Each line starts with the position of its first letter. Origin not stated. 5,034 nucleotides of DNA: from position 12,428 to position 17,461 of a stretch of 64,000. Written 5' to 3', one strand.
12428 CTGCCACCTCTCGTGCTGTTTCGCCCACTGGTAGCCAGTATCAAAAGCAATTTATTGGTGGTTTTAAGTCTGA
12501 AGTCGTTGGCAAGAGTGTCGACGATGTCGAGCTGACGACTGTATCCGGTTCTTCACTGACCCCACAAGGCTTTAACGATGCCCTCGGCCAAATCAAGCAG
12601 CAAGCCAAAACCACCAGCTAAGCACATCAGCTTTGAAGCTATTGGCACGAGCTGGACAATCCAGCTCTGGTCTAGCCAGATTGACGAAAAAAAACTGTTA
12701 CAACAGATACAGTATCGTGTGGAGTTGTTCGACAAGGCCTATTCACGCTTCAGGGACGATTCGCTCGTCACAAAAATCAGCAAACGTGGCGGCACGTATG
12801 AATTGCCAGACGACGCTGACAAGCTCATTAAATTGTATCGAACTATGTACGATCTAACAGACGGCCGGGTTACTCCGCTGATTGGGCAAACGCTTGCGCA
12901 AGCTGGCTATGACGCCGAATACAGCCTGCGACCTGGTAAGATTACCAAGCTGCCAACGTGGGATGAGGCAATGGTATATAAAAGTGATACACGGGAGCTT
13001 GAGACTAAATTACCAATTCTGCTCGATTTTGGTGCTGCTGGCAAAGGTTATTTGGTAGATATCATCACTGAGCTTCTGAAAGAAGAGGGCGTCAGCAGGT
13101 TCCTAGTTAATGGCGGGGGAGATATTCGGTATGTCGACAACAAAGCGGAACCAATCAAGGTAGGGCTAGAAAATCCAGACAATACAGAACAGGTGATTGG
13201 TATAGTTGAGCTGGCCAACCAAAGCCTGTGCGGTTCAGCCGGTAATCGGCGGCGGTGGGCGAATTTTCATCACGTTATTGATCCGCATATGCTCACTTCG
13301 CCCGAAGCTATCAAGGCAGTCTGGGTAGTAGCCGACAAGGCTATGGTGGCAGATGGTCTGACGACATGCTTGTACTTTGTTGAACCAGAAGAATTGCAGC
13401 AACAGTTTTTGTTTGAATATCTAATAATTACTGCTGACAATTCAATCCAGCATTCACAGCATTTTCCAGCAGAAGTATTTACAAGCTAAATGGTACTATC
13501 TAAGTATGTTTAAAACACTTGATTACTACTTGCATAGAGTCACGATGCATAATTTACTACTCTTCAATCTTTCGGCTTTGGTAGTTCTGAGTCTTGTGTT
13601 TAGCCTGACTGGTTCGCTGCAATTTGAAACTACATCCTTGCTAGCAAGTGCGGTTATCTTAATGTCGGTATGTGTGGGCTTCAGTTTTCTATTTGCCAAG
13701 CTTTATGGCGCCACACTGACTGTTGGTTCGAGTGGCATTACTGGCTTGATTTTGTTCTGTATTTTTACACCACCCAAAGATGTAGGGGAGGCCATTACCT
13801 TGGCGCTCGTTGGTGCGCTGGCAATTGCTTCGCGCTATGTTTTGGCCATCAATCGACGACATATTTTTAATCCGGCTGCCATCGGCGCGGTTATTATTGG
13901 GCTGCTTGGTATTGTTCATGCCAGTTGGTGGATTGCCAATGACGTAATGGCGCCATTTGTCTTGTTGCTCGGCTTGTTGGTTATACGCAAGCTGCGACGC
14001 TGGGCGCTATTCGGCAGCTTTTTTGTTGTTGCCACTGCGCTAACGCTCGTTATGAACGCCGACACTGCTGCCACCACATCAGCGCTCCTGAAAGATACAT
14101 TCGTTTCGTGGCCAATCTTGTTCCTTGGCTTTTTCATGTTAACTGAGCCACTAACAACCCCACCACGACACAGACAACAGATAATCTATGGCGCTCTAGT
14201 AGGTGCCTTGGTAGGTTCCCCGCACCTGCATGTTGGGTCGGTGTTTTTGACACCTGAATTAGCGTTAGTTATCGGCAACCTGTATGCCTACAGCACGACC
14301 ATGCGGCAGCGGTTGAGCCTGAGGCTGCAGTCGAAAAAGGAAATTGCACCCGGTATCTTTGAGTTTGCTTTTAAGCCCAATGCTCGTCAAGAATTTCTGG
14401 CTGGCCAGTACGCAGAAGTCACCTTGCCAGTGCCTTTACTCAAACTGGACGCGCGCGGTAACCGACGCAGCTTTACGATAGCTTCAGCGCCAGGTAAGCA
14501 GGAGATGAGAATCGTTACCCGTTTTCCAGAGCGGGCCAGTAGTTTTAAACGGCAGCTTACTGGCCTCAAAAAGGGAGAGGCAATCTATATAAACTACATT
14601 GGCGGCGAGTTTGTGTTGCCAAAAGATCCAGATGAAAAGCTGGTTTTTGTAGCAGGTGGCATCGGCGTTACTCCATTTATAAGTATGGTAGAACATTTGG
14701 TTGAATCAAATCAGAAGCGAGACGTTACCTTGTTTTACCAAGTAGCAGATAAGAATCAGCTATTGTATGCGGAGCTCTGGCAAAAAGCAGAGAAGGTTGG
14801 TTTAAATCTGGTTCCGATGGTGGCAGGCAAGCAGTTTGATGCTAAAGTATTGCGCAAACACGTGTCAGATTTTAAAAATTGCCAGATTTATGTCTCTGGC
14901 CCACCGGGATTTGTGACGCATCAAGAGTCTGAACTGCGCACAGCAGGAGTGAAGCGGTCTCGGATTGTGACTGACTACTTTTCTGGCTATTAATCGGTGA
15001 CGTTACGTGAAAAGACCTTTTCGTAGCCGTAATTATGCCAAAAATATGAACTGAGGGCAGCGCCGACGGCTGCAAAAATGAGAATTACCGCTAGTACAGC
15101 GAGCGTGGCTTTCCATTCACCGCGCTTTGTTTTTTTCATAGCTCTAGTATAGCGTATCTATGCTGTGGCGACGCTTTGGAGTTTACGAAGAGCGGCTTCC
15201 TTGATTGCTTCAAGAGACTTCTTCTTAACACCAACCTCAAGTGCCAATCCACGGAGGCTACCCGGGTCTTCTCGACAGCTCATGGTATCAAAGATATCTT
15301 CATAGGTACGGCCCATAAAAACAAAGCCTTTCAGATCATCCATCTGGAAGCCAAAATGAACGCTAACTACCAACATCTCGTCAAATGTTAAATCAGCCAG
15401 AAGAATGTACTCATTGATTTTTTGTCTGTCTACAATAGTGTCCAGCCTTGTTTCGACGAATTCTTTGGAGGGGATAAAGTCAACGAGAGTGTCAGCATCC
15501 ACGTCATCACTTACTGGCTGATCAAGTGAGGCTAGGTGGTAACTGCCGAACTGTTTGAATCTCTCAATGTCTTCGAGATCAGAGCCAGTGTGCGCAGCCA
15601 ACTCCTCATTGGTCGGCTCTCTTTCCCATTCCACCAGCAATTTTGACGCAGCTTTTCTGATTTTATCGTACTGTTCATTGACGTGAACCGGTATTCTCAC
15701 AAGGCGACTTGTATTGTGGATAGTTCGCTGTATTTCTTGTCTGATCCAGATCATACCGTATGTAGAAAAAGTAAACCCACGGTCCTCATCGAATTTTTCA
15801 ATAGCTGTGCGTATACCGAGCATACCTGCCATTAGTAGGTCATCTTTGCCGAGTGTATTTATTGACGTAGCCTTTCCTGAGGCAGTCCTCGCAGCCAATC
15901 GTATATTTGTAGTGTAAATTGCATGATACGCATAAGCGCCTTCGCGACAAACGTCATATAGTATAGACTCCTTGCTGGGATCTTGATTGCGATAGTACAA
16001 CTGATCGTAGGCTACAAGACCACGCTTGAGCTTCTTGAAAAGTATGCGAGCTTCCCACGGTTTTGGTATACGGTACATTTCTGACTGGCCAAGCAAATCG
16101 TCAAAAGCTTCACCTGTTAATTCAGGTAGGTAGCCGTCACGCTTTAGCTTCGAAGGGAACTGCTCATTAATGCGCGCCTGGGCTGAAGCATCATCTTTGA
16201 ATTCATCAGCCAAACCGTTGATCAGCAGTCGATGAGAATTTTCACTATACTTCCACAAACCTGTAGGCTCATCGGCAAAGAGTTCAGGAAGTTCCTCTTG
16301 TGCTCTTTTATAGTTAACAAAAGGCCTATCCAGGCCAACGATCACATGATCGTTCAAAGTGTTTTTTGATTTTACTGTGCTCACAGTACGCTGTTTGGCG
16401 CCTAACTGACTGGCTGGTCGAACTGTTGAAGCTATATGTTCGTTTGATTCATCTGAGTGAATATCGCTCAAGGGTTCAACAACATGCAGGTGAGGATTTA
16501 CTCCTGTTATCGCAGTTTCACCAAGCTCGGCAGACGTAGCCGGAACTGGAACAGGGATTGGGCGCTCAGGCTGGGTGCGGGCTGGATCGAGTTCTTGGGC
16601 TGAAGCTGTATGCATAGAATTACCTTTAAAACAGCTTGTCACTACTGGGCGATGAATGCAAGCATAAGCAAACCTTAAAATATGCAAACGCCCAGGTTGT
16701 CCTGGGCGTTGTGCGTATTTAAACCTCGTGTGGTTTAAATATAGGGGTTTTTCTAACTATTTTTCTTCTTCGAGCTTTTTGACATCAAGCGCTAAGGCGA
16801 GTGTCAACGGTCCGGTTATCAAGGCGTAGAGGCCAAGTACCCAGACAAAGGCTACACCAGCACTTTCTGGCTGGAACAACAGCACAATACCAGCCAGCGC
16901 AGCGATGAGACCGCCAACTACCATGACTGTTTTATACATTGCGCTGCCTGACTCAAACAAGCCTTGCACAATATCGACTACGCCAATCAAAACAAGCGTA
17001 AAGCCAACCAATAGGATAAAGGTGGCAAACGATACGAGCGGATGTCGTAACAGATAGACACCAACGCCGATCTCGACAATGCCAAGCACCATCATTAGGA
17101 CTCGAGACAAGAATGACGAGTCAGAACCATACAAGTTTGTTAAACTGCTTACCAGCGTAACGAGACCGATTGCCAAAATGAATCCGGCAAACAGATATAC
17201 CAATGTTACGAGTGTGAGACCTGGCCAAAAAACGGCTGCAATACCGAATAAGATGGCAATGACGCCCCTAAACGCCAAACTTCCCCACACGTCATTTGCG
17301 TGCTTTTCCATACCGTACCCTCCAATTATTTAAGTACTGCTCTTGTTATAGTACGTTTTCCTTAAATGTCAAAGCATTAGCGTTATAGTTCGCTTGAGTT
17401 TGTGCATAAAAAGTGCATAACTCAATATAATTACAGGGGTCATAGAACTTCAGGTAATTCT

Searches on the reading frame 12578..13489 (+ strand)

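Call 53: search_protein_families(library=pfam, proteins=[window:12578-13489:+], max_evalue=0.0001)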
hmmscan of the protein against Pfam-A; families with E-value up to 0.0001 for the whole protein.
window:12578-13489:+ (303 aa): 1 family
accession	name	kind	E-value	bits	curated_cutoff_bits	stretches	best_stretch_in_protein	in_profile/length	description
PF02424.20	ApbE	-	4.8e-41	141.5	25.6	1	23-274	2-252/266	ApbE family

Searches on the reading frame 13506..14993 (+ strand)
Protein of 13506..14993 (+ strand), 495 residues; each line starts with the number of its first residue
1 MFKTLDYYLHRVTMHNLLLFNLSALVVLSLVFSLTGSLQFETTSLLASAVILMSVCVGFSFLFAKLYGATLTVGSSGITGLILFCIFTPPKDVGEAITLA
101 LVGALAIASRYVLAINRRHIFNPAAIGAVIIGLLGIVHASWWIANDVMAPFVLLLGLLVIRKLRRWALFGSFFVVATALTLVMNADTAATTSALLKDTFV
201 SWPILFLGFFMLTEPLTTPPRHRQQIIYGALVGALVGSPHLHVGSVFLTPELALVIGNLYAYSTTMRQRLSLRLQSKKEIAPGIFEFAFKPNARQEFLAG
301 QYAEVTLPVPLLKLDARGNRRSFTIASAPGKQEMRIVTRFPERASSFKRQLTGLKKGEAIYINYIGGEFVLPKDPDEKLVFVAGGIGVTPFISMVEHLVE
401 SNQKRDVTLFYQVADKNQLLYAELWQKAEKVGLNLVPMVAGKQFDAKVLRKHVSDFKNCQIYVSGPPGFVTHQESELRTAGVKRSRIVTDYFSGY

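Call 53: search_protein_families(library=pfam, proteins=[window:13506-14993:+], max_evalue=0.0001)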
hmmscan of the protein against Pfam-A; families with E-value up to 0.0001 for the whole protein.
window:13506-14993:+ (495 aa): 2 families
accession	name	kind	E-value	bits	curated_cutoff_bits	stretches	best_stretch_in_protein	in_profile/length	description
PF00175.26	NAD_binding_1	-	2.4e-11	44.7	22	1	381-473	1-107/109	Oxidoreductase NAD-binding domain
PF03116.20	NQR2_RnfD_RnfE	-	1.9e-07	31.2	27.7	1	155-236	180-259/296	NQR2, RnfD, RnfE family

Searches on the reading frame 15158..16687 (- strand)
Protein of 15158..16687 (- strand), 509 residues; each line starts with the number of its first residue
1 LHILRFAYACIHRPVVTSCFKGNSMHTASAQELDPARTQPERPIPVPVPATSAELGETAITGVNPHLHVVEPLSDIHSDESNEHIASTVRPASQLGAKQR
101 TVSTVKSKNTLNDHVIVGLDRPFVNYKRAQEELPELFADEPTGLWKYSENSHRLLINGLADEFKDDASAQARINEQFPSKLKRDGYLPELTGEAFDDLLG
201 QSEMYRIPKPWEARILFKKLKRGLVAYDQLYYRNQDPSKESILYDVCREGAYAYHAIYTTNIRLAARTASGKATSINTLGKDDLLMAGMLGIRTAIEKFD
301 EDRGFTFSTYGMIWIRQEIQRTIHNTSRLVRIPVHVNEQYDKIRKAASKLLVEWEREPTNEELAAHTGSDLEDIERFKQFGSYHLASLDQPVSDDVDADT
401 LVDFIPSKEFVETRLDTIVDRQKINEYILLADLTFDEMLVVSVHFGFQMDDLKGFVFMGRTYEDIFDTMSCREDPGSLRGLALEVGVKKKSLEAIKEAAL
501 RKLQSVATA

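Call 53: search_protein_families(library=pfam, proteins=[window:15158-16687:-], max_evalue=0.0001)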
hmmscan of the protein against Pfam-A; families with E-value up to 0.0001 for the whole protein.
window:15158-16687:- (509 aa): 2 families
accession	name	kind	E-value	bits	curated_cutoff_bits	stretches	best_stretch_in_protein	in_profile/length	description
PF04539.22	Sigma70_r3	-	9.6e-09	35.7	25.3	1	338-409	1-70/78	Sigma-70 region 3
PF04542.20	Sigma70_r2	-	1.8e-07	31.3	24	1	260-326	4-68/71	Sigma-70 region 2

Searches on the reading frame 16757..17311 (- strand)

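Call 53: search_protein_families(library=pfam, proteins=[window:16757-17311:-], max_evalue=0.0001)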
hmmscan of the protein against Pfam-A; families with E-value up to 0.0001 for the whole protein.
window:16757-17311:- (184 aa): 1 family
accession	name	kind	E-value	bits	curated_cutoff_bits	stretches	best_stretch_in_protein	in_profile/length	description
PF03729.18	DUF308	-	4.7e-21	75.3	25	3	15-78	2-69/73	Short repeat of unknown function (DUF308)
